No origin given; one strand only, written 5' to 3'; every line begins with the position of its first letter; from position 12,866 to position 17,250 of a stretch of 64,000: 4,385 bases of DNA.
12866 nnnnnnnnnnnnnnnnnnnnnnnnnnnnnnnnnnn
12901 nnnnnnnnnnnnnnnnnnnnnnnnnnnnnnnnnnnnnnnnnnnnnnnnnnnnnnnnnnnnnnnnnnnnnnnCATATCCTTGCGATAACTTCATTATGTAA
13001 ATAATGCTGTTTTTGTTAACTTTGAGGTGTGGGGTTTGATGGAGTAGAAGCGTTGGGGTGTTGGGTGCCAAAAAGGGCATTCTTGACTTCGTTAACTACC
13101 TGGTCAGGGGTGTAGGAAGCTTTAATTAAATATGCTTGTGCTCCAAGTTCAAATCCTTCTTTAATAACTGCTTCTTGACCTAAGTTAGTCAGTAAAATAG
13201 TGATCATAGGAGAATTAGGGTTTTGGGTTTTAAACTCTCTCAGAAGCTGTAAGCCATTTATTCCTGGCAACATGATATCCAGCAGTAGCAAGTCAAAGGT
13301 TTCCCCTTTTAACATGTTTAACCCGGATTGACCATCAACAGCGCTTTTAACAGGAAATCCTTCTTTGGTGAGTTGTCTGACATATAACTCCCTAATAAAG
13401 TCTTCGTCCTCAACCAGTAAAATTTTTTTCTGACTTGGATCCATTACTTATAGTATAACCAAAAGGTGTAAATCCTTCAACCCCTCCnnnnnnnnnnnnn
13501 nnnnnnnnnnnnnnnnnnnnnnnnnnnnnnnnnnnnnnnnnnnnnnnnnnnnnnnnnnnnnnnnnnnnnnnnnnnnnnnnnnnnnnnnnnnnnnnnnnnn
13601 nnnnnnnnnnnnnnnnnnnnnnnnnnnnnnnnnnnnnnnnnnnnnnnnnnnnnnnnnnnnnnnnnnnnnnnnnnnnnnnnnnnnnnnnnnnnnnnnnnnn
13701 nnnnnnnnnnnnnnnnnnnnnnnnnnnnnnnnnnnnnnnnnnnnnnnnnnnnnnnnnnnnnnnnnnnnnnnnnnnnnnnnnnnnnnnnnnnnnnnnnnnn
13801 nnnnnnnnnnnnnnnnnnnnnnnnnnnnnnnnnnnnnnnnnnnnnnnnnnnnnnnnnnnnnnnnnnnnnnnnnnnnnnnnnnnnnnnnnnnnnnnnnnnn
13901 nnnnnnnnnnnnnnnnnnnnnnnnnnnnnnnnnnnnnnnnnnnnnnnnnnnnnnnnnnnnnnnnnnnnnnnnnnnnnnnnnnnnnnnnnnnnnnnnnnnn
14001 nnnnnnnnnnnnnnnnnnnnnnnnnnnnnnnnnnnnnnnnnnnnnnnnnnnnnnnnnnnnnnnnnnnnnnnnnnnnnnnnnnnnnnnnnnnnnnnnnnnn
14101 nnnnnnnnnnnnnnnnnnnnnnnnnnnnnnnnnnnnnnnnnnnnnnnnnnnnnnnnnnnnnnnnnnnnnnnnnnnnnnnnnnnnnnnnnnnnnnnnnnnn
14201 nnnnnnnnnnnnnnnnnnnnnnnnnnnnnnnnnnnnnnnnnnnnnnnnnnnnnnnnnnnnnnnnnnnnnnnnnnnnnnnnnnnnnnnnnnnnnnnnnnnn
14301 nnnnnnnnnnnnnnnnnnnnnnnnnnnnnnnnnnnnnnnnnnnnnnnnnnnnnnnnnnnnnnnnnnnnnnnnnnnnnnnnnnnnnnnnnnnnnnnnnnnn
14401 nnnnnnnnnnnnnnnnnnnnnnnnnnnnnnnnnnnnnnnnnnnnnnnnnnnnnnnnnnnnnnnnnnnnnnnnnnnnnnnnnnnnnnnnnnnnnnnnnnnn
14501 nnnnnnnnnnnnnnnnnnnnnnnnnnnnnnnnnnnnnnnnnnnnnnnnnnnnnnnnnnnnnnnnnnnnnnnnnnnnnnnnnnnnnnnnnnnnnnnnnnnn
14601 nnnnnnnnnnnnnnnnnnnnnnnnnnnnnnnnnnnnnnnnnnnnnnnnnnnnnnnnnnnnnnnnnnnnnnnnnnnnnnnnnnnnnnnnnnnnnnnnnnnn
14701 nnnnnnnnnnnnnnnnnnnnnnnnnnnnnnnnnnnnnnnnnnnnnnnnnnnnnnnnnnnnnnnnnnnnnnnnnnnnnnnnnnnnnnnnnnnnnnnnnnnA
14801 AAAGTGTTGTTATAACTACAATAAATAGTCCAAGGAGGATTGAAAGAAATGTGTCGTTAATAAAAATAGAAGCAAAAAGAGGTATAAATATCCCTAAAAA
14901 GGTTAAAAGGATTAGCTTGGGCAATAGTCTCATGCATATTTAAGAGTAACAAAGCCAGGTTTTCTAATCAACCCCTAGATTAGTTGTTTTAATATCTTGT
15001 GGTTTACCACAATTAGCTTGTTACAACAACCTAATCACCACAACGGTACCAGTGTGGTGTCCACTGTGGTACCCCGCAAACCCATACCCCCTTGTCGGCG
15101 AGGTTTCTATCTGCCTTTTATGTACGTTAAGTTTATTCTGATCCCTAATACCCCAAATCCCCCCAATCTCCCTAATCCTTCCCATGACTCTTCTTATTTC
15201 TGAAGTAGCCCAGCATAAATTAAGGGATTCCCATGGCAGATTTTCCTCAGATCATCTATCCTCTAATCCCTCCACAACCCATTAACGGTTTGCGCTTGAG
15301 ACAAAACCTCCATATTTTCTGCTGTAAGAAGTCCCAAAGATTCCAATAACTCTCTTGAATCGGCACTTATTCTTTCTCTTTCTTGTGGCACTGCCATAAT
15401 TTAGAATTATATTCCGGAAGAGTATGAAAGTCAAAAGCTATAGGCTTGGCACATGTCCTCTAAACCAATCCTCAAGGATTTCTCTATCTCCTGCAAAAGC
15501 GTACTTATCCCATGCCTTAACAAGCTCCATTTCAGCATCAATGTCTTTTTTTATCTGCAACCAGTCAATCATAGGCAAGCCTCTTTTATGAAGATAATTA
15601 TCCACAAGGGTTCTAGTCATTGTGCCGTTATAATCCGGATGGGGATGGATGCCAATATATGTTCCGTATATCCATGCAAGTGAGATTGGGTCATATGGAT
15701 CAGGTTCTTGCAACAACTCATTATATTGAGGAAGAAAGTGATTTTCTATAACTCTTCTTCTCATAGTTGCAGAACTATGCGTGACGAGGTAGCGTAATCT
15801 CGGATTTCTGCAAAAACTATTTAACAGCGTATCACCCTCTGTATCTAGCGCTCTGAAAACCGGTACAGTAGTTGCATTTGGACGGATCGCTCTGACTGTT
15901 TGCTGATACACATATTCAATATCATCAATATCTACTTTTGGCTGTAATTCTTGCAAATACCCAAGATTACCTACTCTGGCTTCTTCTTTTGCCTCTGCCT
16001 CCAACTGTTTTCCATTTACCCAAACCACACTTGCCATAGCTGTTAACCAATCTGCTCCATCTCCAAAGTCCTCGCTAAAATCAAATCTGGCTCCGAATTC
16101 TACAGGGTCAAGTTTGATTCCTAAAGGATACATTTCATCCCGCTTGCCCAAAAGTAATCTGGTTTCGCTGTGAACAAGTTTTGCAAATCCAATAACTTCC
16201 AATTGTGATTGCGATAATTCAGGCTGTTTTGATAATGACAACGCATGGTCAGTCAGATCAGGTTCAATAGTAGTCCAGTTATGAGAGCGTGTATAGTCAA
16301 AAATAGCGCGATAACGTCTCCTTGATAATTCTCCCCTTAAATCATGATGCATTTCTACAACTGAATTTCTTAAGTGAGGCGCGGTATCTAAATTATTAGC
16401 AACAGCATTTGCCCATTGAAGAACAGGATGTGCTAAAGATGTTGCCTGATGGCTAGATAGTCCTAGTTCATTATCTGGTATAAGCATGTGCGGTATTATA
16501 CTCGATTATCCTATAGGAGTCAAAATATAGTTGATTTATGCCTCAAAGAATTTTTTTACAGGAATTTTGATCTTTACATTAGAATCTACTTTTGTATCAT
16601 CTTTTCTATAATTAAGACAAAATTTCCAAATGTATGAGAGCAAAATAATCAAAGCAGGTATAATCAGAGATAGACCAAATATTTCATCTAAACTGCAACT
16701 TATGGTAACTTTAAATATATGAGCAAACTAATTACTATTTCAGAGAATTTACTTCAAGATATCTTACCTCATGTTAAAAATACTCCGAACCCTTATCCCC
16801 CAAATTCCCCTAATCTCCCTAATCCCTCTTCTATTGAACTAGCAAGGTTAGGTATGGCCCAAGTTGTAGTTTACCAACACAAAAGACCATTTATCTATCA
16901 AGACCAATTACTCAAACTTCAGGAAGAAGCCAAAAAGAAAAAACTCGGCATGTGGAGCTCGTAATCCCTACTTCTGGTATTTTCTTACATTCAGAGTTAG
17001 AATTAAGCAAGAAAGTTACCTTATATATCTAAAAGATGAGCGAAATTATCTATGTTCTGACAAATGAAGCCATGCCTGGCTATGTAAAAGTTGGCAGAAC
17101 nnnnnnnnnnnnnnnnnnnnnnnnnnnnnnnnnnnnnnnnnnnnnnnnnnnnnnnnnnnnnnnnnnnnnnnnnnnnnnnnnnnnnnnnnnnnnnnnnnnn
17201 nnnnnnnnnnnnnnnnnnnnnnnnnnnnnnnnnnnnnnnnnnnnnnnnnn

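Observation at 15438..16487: Foreign-looking Fic-fold protein with a substituted active-site motif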

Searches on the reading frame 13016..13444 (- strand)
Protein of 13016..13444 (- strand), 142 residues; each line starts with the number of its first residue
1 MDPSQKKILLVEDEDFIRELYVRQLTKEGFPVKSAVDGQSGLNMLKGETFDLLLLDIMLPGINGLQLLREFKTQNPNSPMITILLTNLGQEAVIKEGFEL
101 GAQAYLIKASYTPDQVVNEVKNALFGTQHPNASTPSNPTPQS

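Call 3: search_protein_families(library=pfam, proteins=[window:13016-13444:-], max_evalue=1)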
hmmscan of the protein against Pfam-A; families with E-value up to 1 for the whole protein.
window:13016-13444:- (142 aa): 1 family
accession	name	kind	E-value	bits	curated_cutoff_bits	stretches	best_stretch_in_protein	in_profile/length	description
PF00072.30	Response_reg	-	6.9e-23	81.4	30.2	1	8-118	1-108/111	Response regulator receiver domain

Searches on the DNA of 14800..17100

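Call 30: search_rna_families(source=window, start=14800, end=17100, threshold=evalue, max_evalue=1)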
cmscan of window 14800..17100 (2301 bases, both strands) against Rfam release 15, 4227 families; matches with E-value up to 1: 1.
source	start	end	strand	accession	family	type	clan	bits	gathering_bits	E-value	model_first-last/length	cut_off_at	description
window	14973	15037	-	RF02055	STnc380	Gene; sRNA;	-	20.4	60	0.56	1-108/108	no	Enterobacterial sRNA STnc380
